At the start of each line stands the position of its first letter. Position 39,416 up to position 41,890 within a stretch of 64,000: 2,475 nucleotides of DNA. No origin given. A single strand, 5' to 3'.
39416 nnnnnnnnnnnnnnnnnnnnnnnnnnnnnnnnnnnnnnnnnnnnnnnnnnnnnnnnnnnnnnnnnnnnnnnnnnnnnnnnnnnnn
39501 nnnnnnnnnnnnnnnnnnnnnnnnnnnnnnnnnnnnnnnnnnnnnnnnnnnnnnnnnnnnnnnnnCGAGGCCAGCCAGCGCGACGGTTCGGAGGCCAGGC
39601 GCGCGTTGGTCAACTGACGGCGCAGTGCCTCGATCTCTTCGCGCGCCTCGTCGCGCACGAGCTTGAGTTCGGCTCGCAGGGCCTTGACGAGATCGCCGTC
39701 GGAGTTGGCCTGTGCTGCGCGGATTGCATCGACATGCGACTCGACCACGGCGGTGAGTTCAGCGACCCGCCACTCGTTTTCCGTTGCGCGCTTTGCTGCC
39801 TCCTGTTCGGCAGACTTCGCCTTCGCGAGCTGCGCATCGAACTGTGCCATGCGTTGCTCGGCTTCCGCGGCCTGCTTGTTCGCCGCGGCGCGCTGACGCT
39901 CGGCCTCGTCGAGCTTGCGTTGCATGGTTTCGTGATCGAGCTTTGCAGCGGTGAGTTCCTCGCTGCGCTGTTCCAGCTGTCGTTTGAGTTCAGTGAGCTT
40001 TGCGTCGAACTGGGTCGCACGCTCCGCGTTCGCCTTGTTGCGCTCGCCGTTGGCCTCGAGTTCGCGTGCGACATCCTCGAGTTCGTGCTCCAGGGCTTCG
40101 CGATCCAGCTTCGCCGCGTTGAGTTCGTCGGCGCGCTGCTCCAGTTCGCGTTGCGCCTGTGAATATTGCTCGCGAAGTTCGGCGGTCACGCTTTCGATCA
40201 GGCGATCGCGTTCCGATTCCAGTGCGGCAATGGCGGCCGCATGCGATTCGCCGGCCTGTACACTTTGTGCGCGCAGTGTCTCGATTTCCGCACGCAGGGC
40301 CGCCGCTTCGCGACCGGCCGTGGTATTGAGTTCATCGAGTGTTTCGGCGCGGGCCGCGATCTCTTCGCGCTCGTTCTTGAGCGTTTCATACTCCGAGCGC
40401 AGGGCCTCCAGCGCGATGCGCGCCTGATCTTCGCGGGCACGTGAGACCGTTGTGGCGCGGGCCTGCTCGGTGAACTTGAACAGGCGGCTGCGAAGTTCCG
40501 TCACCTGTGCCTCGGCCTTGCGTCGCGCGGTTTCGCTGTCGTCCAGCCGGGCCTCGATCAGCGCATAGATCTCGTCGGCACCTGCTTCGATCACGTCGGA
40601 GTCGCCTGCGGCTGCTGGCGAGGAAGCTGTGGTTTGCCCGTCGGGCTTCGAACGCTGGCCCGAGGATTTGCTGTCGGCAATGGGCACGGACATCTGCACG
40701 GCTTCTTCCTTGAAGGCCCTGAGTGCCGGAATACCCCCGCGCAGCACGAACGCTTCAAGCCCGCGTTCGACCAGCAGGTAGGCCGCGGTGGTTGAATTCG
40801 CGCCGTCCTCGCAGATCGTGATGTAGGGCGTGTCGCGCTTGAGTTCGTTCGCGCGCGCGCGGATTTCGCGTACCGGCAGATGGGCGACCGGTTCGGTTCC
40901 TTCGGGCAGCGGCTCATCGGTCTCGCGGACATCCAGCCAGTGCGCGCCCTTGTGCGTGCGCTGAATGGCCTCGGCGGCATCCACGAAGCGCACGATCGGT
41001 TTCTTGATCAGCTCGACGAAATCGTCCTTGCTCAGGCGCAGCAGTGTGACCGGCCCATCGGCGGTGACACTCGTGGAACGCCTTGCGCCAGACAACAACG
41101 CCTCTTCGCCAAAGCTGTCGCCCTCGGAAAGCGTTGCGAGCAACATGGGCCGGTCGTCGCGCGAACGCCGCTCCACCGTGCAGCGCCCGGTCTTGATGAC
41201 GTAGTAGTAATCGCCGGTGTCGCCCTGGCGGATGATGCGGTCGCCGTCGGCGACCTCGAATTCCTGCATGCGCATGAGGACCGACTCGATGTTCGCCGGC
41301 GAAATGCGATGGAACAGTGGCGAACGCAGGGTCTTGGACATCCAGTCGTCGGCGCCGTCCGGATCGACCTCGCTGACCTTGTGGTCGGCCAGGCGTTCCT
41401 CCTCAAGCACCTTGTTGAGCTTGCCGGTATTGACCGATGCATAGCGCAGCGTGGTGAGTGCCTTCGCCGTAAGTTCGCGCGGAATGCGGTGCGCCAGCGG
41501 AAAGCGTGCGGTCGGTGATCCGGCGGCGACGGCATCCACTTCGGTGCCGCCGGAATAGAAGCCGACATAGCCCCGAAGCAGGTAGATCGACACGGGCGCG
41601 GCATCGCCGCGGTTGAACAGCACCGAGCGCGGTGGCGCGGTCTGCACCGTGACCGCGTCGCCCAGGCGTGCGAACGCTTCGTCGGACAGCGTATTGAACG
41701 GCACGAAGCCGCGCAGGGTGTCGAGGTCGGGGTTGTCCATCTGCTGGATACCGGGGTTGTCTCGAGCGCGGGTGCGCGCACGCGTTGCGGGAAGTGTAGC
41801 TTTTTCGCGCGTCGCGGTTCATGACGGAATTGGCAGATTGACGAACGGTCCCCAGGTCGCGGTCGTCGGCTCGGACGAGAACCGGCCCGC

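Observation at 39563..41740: Dual cNMP-binding + rhodanese + long coiled-coil protein translationally coupled to a Rieske protein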

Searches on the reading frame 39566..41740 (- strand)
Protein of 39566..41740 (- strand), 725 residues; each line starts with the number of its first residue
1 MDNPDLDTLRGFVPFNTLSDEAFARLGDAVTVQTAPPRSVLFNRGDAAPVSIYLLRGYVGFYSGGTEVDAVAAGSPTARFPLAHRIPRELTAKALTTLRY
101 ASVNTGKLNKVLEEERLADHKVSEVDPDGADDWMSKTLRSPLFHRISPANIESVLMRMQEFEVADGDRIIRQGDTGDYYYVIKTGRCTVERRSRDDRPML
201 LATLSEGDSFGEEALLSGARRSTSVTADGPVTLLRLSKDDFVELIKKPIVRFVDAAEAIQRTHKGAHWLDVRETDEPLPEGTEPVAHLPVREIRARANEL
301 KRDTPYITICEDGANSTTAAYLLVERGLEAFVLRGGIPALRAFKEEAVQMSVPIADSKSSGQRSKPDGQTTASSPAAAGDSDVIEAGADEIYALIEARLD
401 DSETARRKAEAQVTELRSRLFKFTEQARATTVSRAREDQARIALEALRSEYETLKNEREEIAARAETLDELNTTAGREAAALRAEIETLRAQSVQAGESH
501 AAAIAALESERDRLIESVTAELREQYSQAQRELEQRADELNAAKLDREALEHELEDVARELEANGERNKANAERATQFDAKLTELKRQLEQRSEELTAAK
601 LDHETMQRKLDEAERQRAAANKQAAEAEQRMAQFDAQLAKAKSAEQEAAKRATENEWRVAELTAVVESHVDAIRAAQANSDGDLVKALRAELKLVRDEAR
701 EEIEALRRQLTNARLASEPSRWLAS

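Call 3: search_protein_families(library=pfam, proteins=[window:39566-41740:-], max_evalue=0.1)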
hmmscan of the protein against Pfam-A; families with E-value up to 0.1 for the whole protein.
window:39566-41740:- (725 aa): 3 families
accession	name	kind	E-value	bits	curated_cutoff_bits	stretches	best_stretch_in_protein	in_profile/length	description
PF00027.35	cNMP_binding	-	8.9e-25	86.9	27.5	1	162-246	3-87/89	Cyclic nucleotide-binding domain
PF00581.25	Rhodanese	-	8.2e-05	23.4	22.2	1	257-339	4-98/102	Rhodanese-like domain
PF00261.25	Tropomyosin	-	0.0024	17.8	38.6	1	540-699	8-162/242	Tropomyosin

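Call 4: search_protein_families(library=ncbifam, proteins=[window:39566-41740:-], max_evalue=0.1)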
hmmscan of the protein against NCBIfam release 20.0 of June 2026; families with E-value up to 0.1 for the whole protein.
window:39566-41740:- (725 aa): 13 families
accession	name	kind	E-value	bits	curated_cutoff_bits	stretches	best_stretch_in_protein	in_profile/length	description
NF058543.1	ActPatMycb56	equivalog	6.9e-11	41.6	460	1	142-250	3-110/317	acetyltransferase Pat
NF041163.2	encap_f2b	equivalog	1.1e-09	37.9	400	1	99-247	33-185/450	family 2B encapsulin nanocompartment shell protein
NF008732.0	PRK11753.1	equivalog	3.8e-08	33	266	1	149-247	14-113/214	cAMP-activated global transcriptional regulator CRP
NF006901.0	PRK09392.1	equivalog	5.1e-08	32.5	211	1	1-90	1-91/236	transcriptional activator FtrB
TIGR02168.1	SMC_prok_B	equivalog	5.2e-08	31.1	567.35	1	408-704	669-963/1181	chromosome segregation protein SMC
NF006444.0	PRK08762.1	equivalog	8.8e-06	24.6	449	1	249-363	13-127/387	molybdopterin-synthase adenylyltransferase MoeB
NF002572.0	PRK02224.1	equivalog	0.00019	19.9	1087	1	434-714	168-439/888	DNA double-strand break repair ATPase Rad50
NF001195.0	PRK00162.1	equivalog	0.00034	20.9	102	1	253-342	7-98/108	thiosulfate sulfurtransferase GlpE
TIGR04271.1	ThiI_C_thiazole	equivalog_domain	0.00034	20.6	70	1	250-329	11-94/101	thiazole biosynthesis protein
NF045487.1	ASRP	equivalog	0.0022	16.7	300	1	517-688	129-296/593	archaea-specific SMC-related protein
TIGR04523.1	Mplasa_alph_rch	subfamily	0.015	13.2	270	1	443-671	385-610/745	helix-rich protein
NF007627.0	PRK10287.1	equivalog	0.016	15.4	102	1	265-342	20-99/104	thiosulfate sulfurtransferase PspE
TIGR02169.1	SMC_prok_A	equivalog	0.023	12.4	729.4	1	399-681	201-480/1165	chromosome segregation protein SMC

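Call 5: find_homologous_proteins(query=window:39566-41740:-, max_evalue=0.00001)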
Query window:39566-41740:- (725 aa): 105 proteins with E <= 0.00001 among 8000 candidates.
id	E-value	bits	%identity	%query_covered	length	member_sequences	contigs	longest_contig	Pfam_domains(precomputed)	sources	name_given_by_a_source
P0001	0.0e+0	1525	100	100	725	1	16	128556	PF00027.36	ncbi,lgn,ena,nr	ncbi:MAG: cyclic nucleotide-binding domain-containing protein [Chromatiales bacterium]|nr:cyclic nuc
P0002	5.4e-75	272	32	97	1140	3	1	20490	PF00581.26,PF03781.23,PF00027.36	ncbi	-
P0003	2.8e-74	269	31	97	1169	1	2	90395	PF00581.26,PF03781.23,PF19220.7,PF00027.36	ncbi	-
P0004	3.3e-74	269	33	97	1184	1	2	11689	PF00581.26,PF03781.23,PF19220.7,PF00027.36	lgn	-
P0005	4.4e-73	265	44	46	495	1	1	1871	PF00581.26,PF00027.36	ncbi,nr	ncbi:MAG: cyclic nucleotide-binding domain-containing protein, partial [Chromatiales bacterium]|nr:c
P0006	3.7e-72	262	32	90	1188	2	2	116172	PF00581.26,PF03781.23,PF00027.36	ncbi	-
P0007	4.1e-72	262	33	88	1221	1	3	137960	PF00581.26,PF03781.23,PF19220.7,PF00027.36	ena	-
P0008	5.5e-72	262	41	47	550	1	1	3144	PF00581.26,PF00027.36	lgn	-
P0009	5.0e-71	259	32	97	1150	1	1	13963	PF00581.26,PF03781.23,PF00027.36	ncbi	-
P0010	1.0e-70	258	36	58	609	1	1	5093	PF00581.26,PF00027.36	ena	-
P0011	2.4e-70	256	32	88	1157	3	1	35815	PF00581.26,PF03781.23,PF00027.36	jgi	-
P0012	7.0e-70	255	29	98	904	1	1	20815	PF00581.26,PF00027.36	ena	-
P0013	1.6e-69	254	42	47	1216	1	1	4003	PF00581.26,PF03781.23,PF19220.7,PF00027.36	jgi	jgi:formylglycine-generating enzyme required for sulfatase activity/CRP-like cAMP-binding protein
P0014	3.5e-69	253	43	45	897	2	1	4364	PF00581.26,PF00027.36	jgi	jgi:CRP-like cAMP-binding protein/predicted nucleic acid-binding Zn-ribbon protein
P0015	5.4e-69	252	40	52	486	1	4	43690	PF00581.26,PF00027.36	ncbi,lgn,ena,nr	ncbi:MAG: cyclic nucleotide-binding domain-containing protein [Gammaproteobacteria bacterium]|nr:cyc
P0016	1.5e-68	250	33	76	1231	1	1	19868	PF00581.26,PF00027.36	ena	-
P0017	3.4e-68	249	35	72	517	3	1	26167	PF00581.26,PF00027.36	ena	-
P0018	1.1e-67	248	39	50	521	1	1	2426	PF00581.26,PF00027.36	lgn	-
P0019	1.1e-67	248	33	97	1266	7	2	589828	PF00581.26,PF00027.36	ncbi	ncbi:MAG: cyclic nucleotide-binding domain-containing protein [Sedimenticolaceae bacterium]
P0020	4.6e-67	246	40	46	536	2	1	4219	PF00581.26,PF00027.36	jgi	jgi:CRP-like cAMP-binding protein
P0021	5.0e-66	242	36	55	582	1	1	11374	PF00581.26,PF00027.36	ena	-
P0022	5.1e-66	242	29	88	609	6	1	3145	PF00581.26,PF00027.36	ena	-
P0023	5.9e-66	242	41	46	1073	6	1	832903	PF00581.26,PF00027.36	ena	-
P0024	6.7e-66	242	32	75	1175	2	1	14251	PF00581.26,PF00027.36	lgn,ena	-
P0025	9.2e-66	241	38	48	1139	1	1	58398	PF00581.26,PF00027.36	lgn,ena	-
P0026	1.3e-64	237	39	46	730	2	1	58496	PF00581.26,PF00027.36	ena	-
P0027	1.5e-64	237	36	47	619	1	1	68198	PF00581.26,PF00027.36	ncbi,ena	-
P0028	2.0e-64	237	31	97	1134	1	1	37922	PF00581.26,PF03781.23,PF00027.36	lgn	-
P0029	2.1e-64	237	40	46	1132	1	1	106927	PF00581.26,PF00027.36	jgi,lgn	-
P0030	2.7e-64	236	37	46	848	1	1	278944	PF00581.26,PF00027.36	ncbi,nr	ncbi:MAG: cyclic nucleotide-binding domain-containing protein [Gammaproteobacteria bacterium]|nr:cyc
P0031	3.2e-64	236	34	59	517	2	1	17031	PF00581.26,PF00027.36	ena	-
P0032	3.6e-64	236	38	48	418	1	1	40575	PF00581.26,PF00027.36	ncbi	-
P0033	4.7e-64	236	41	48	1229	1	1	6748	PF00581.26,PF00027.36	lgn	-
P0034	5.0e-64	235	31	86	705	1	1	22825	PF00581.26,PF00027.36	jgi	jgi:CRP-like cAMP-binding protein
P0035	1.1e-63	234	41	46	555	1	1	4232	PF00581.26,PF00027.36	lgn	-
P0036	2.9e-63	233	40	45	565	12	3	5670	PF00581.26,PF00027.36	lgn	-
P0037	8.9e-63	231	35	49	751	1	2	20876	PF00581.26,PF00027.36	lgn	-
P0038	8.9e-63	231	36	52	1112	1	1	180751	PF00581.26,PF00027.36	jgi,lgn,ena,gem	-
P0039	2.8e-62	230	33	64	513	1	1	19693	PF00581.26,PF00027.36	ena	-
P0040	2.9e-62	230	40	45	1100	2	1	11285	PF00581.26,PF00027.36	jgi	jgi:CRP-like cAMP-binding protein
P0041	7.7e-62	228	32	73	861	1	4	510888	PF00581.26,PF00027.36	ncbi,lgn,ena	-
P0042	1.6e-61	227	31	97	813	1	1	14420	PF00581.26,PF00027.36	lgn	-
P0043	2.3e-61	227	31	95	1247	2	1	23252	PF28256.1,PF00581.26,PF00027.36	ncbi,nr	ncbi:MAG: cyclic nucleotide-binding domain-containing protein [Gammaproteobacteria bacterium]|nr:cyc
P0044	5.6e-61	225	34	70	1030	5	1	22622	PF00581.26,PF00027.36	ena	-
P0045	9.4e-61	225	29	98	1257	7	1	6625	PF00581.26,PF03781.23,PF00027.36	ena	-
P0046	1.3e-60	224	38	45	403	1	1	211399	PF00581.26,PF00027.36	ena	-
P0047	2.5e-60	223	37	44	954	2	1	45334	PF00581.26,PF00027.36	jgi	-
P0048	3.2e-60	223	35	55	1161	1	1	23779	PF00581.26,PF00027.36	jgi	jgi:CRP-like cAMP-binding protein/chromosome segregation ATPase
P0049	6.5e-60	222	39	45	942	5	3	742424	PF00581.26,PF00027.36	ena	-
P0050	3.0e-59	220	35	51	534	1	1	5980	PF00581.26,PF00027.36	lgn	-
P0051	6.3e-59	219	30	94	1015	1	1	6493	PF00581.26,PF00027.36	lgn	-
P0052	2.3e-58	217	36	46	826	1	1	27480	PF00581.26,PF00027.36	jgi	jgi:CRP-like cAMP-binding protein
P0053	3.3e-57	213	34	76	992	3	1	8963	PF00581.26,PF00027.36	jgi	jgi:CRP-like cAMP-binding protein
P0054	3.9e-57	213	34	48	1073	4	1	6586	PF00581.26,PF00027.36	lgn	-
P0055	3.9e-56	209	37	41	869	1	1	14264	PF00581.26,PF00027.36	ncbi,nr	ncbi:MAG: cyclic nucleotide-binding domain-containing protein [Gammaproteobacteria bacterium]|nr:cyc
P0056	1.3e-55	208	37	47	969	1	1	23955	PF00581.26,PF00027.36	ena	-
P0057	6.0e-55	205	33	50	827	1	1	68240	PF00581.26,PF00027.36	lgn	-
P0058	1.4e-54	204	35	52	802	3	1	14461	PF00581.26,PF00027.36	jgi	jgi:CRP-like cAMP-binding protein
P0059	2.9e-54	203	39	46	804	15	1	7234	PF00581.26,PF00027.36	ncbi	-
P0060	4.2e-54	203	40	45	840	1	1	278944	PF00581.26,PF00027.36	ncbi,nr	ncbi:MAG: cyclic nucleotide-binding domain-containing protein [Gammaproteobacteria bacterium]|nr:cyc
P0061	2.1e-53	200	37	42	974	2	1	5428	PF00581.26,PF00027.36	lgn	-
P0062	9.3e-53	198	36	45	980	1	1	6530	PF00581.26,PF00027.36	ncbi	-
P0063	1.5e-52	198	39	45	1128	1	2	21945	PF00581.26,PF00027.36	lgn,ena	-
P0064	2.4e-52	197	29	97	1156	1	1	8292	PF00581.26,PF00027.36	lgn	-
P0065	3.1e-52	197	34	46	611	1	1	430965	PF00581.26,PF00027.36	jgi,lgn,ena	-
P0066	5.1e-52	196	31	65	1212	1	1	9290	PF00581.26,PF03781.23,PF00027.36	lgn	-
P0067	5.6e-52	196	35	46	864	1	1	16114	PF00581.26,PF00027.36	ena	-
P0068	2.6e-51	193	28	70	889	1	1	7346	PF00581.26,PF00027.36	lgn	-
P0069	4.7e-51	193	34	46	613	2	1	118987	PF00581.26,PF00027.36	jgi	jgi:CRP-like cAMP-binding protein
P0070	6.0e-51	192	34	46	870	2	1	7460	PF00581.26,PF00027.36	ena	-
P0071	6.5e-51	192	36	46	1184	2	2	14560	PF00581.26,PF00027.36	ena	-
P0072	6.7e-51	192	36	46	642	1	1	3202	PF00581.26,PF00027.36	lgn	-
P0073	8.6e-50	188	38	45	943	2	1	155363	PF00581.26,PF00027.36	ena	-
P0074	9.2e-50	188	39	46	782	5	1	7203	PF00581.26,PF00027.36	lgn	-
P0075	1.2e-49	188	34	46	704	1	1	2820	PF00581.26,PF00027.36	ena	-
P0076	6.3e-49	186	36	46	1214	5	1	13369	PF00581.26,PF00027.36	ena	-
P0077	1.8e-48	184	37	53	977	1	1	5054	PF00581.26,PF00027.36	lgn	-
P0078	5.1e-48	183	35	46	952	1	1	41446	PF00581.26,PF00027.36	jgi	jgi:CRP-like cAMP-binding protein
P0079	5.4e-48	183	37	41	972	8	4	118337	PF00581.26,PF00027.36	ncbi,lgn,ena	-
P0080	7.2e-48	182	36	41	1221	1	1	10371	PF00581.26,PF00027.36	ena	-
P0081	7.8e-48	182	35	45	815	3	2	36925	PF00581.26,PF00027.36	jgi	-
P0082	1.8e-47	181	37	46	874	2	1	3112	PF00581.26,PF00027.36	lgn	-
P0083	2.1e-47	181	37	47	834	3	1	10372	PF00581.26,PF00027.36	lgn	-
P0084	2.4e-47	180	37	47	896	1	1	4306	PF00581.26,PF00027.36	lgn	-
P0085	1.2e-46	178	40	29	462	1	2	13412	PF00581.26,PF00027.36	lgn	-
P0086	2.1e-45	174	43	31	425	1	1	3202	PF00581.26,PF00027.36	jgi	jgi:rhodanese-related sulfurtransferase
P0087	3.1e-45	173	32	46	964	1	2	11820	PF00581.26,PF00027.36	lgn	-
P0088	1.6e-44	171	43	41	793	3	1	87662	PF00581.26,PF00027.36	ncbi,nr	ncbi:MAG: cyclic nucleotide-binding domain-containing protein [Gammaproteobacteria bacterium]|nr:cyc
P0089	9.8e-44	168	34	46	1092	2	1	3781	PF00581.26,PF00027.36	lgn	-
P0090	1.1e-43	168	35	46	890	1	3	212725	PF00581.26,PF00027.36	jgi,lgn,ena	jgi:CRP-like cAMP-binding protein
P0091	1.6e-43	168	38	29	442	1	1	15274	PF00581.26,PF00027.36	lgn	-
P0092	2.8e-43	167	36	47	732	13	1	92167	PF00581.26,PF00027.36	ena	-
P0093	8.1e-43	165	42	29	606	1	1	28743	PF00581.26,PF00027.36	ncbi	-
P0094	8.2e-43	165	34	46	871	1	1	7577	PF00581.26,PF00027.36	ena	-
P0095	1.1e-42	165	41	29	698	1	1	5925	PF00581.26,PF00027.36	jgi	-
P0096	1.0e-41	162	34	49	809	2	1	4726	PF00027.36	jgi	-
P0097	6.4e-41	159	32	45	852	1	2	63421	PF00581.26,PF00027.36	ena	-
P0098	5.9e-36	143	32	47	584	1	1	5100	PF00581.26,PF00027.36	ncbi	ncbi:MAG: cyclic nucleotide-binding domain-containing protein, partial [Lysobacterales bacterium]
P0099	1.0e-33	135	32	47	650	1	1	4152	PF00581.26,PF00027.36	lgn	-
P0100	2.9e-31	127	30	45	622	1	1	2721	PF00027.36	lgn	-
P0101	5.6e-31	126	30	41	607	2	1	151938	PF00581.26,PF00027.36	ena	-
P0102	4.5e-28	117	35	28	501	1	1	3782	PF00581.26,PF00027.36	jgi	jgi:rhodanese-related sulfurtransferase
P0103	5.2e-19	87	29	47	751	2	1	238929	PF00581.26,PF00027.36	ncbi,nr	ncbi:MAG: cyclic nucleotide-binding domain-containing protein [Gammaproteobacteria bacterium]|nr:cyc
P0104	3.3e-11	61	34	14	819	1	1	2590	PF03497.23,PF00027.36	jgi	-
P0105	2.4e-9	55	42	12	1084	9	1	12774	PF00027.36,PF13646.13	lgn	-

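Call 11: find_encoding_contigs(protein=P0001, flank=10000, max_places=4)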
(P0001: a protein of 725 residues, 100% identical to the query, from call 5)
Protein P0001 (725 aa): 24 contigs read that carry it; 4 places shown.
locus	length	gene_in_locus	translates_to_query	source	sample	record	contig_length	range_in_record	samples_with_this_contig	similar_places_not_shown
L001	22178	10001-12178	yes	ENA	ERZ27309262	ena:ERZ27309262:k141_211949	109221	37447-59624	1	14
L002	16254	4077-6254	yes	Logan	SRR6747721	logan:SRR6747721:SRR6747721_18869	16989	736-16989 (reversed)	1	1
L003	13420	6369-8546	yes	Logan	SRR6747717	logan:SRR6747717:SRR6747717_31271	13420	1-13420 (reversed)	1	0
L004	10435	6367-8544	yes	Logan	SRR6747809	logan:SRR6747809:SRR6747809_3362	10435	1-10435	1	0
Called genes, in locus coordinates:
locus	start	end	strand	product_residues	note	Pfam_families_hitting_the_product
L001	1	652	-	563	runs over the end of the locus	PF00732:GMC_oxred_N, PF05199:GMC_oxred_C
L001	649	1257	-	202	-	PF13618:Gluconate_2-dh3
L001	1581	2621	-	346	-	PF00154:RecA_N, PF06745:ATPase (weak), PF08423:Rad51 (weak), PF27531:MT3502_N (weak), PF21096:RecA_C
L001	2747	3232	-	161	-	PF02464:CinA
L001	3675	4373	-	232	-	PF07603:Lcl_C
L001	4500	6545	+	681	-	PF00009:GTP_EFTU, PF22042:EF-G_D2, PF03144:GTP_EFTU_D2 (weak), PF14492:EFG_III, PF03764:EFG_IV, PF00679:EFG_C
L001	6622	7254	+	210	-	PF07589:PEP_exosort_dom (weak)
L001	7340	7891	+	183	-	PF00300:His_Phos_1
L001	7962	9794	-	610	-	PF23161:HTH_RNase_II, PF00773:RNB, PF18614:RNase_II_C_S1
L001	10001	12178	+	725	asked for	PF00027:cNMP_binding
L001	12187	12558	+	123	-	PF00355:Rieske, PF13806:Rieske_2 (weak)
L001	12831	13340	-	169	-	-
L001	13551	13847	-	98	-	PF20549:DUF6763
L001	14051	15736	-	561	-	PF01019:G_glu_transpept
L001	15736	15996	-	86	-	PF00037:Fer4 (faint), PF12838:Fer4_7 (weak)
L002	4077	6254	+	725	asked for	PF00027:cNMP_binding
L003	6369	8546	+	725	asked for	PF00027:cNMP_binding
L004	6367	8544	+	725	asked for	PF00027:cNMP_binding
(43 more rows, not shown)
